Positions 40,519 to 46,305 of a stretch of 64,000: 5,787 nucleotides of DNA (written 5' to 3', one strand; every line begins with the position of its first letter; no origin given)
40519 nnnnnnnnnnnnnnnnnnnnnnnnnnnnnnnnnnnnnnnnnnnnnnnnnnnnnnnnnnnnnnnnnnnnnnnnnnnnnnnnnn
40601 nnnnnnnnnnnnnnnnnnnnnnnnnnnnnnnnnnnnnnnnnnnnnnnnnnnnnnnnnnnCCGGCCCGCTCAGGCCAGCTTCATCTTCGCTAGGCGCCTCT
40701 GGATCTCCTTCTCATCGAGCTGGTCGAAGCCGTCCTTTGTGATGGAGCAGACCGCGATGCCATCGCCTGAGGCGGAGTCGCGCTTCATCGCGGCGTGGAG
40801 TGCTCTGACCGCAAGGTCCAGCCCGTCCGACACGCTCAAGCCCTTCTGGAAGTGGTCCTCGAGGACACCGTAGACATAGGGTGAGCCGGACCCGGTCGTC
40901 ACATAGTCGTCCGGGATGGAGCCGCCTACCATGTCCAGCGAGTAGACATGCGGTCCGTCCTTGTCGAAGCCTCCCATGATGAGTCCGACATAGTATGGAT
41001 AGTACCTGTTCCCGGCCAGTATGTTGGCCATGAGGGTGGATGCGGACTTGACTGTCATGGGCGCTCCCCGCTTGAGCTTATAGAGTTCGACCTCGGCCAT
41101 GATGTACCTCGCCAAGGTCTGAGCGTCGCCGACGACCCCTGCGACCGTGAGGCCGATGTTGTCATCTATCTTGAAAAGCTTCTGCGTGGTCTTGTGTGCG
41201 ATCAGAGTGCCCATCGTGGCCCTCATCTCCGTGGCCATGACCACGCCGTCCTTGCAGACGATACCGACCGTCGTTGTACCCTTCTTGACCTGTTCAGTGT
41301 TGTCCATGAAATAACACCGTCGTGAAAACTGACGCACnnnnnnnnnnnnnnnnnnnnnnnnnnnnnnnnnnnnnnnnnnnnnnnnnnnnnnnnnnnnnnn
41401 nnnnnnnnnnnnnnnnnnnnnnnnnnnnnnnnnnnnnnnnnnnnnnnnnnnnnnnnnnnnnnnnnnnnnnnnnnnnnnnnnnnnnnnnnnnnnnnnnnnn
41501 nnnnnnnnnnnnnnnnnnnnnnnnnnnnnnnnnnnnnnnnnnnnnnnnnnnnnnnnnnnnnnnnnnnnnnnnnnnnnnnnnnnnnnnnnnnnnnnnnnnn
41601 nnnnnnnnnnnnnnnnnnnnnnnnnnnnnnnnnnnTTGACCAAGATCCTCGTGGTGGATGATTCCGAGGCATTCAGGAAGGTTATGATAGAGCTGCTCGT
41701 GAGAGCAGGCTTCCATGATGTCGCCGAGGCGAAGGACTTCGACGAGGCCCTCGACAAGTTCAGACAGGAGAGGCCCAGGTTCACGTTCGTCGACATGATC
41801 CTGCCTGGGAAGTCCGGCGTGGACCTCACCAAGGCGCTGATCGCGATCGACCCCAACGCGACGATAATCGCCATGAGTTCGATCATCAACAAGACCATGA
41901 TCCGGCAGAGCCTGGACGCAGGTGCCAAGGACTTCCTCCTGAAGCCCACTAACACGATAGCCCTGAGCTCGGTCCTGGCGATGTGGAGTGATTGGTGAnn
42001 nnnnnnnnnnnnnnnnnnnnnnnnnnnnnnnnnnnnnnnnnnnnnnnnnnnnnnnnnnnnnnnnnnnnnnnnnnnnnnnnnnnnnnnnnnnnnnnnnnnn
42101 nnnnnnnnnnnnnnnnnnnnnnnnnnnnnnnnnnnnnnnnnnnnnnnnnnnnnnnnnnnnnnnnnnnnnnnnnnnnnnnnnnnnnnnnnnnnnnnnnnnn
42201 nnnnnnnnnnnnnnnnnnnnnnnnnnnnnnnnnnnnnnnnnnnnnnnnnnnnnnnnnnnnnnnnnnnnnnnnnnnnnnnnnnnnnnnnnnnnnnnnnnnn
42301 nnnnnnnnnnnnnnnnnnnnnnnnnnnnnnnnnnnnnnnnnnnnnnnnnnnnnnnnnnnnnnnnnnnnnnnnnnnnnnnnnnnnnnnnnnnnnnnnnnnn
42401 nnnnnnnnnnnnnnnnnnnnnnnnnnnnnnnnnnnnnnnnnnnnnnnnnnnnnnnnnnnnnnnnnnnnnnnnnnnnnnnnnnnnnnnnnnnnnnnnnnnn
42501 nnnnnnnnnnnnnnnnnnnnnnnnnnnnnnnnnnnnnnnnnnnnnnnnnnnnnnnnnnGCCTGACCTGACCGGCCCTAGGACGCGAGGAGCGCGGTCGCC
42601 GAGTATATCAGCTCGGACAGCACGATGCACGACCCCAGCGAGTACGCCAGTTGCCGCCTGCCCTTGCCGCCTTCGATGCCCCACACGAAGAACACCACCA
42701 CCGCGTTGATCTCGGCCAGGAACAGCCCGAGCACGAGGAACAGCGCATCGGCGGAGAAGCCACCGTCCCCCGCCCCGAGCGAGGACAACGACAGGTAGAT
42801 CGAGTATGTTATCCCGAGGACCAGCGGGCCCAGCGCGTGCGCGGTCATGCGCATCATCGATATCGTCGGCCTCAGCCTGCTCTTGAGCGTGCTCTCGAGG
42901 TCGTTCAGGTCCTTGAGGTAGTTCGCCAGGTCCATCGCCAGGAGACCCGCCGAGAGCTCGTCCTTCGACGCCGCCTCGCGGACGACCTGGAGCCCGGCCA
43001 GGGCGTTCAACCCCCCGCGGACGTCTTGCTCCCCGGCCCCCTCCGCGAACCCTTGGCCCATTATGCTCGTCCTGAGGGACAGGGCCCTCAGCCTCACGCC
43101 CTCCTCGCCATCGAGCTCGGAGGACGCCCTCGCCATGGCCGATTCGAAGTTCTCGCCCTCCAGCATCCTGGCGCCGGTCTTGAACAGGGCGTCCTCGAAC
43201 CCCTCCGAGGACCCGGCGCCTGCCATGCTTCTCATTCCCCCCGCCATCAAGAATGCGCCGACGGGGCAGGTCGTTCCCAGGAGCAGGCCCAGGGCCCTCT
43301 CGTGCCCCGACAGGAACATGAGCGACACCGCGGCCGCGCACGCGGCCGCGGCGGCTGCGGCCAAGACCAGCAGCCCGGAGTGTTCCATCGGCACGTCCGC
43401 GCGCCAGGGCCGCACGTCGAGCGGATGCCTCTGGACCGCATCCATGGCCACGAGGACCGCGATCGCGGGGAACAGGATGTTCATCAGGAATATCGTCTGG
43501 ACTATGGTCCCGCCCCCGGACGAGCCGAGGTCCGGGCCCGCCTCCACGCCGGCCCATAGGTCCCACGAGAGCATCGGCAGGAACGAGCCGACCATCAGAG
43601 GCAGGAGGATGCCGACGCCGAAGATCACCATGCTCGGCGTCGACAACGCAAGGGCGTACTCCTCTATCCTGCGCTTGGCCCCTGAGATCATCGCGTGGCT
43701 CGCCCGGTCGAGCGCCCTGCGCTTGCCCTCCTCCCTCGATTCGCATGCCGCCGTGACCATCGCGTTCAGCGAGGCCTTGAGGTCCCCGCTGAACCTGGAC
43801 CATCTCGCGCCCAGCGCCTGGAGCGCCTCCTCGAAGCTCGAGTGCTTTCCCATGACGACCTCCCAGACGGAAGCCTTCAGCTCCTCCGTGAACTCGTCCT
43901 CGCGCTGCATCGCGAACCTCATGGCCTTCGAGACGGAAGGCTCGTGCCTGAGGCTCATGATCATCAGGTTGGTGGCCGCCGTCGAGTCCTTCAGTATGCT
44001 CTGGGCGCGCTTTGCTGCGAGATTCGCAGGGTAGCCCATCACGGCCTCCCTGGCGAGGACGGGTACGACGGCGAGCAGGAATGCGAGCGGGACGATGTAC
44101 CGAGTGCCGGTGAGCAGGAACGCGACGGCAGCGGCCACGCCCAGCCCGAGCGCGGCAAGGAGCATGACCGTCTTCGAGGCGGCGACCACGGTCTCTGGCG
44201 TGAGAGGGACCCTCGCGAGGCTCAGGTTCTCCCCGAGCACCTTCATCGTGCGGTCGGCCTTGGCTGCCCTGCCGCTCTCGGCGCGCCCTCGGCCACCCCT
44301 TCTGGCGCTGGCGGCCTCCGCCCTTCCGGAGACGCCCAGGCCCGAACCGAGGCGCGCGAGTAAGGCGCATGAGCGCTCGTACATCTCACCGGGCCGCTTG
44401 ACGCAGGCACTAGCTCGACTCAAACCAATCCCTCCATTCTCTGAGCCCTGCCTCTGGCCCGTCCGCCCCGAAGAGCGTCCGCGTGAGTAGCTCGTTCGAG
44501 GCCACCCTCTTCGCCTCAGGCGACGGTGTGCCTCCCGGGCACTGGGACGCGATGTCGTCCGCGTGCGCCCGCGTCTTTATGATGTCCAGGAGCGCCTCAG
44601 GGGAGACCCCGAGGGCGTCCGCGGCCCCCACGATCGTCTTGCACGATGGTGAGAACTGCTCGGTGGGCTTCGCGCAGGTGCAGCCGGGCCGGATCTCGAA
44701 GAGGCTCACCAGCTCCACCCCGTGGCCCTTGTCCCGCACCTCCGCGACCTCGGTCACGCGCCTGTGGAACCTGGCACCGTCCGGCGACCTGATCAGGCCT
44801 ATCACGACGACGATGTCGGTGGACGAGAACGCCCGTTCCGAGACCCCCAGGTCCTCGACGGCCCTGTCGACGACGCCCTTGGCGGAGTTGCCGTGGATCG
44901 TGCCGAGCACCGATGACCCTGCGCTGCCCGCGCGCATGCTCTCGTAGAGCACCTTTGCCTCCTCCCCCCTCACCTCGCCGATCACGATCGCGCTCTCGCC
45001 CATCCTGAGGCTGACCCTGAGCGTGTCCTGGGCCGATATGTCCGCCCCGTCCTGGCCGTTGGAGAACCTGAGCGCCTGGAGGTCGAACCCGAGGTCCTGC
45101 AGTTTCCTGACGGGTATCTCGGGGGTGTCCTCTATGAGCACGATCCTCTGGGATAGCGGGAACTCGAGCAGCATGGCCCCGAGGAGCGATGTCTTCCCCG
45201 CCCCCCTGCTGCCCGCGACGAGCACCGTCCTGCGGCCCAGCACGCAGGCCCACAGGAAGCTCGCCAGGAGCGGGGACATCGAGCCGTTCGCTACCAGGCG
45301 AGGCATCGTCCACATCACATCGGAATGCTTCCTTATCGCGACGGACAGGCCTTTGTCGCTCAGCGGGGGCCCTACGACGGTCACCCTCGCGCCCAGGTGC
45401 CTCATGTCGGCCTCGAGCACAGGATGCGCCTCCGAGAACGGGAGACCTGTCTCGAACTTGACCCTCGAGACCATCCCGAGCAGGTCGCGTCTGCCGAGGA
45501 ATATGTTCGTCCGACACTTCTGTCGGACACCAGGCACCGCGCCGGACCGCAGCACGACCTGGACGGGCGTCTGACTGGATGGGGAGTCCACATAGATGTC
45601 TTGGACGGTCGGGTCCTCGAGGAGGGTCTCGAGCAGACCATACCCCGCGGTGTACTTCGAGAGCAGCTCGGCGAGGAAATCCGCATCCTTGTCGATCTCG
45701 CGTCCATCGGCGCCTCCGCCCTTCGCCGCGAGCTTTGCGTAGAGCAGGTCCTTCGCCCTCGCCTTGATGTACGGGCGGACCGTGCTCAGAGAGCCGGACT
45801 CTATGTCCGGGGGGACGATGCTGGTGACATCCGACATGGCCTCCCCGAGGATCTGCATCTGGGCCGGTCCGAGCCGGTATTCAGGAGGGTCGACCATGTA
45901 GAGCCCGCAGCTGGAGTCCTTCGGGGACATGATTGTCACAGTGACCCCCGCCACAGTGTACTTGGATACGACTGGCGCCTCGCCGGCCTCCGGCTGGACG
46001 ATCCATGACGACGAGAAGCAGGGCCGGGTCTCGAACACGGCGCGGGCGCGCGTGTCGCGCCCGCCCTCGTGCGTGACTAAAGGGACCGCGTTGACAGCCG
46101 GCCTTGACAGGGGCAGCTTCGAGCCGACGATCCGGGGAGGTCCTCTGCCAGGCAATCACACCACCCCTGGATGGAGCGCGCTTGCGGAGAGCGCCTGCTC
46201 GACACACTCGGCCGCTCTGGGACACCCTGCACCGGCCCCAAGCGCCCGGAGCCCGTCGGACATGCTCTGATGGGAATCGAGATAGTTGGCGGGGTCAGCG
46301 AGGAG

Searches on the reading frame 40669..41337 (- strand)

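Call 63: search_protein_families(library=pfam, proteins=[window:40669-41337:-], max_evalue=0.001)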
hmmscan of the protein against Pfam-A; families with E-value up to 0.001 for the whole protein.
window:40669-41337:- (222 aa): 1 family
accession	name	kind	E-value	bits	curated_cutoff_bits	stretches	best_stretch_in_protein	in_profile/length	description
PF00227.31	Proteasome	-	1.6e-59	201.1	22.4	1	17-198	1-188/189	Proteasome subunit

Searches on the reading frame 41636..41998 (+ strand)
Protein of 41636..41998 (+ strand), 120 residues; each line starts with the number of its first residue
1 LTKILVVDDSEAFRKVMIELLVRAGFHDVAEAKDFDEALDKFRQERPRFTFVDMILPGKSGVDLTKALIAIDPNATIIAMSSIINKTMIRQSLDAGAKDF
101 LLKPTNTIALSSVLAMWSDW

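Call 63: search_protein_families(library=pfam, proteins=[window:41636-41998:+], max_evalue=0.001)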
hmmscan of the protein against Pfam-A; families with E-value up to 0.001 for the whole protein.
window:41636-41998:+ (120 aa): 1 family
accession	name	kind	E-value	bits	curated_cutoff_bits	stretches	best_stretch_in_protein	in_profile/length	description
PF00072.30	Response_reg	-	2.4e-22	79.6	30.2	1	4-111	1-107/111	Response regulator receiver domain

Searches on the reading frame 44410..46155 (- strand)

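Call 63: search_protein_families(library=pfam, proteins=[window:44410-46155:-], max_evalue=0.001)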
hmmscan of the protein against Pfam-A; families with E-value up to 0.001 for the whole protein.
window:44410-46155:- (581 aa): 1 family
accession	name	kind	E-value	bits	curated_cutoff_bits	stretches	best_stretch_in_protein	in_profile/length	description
PF00437.27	T2SSE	-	1.2e-21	77.2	24.9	1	260-456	96-279/370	Type II/IV secretion system protein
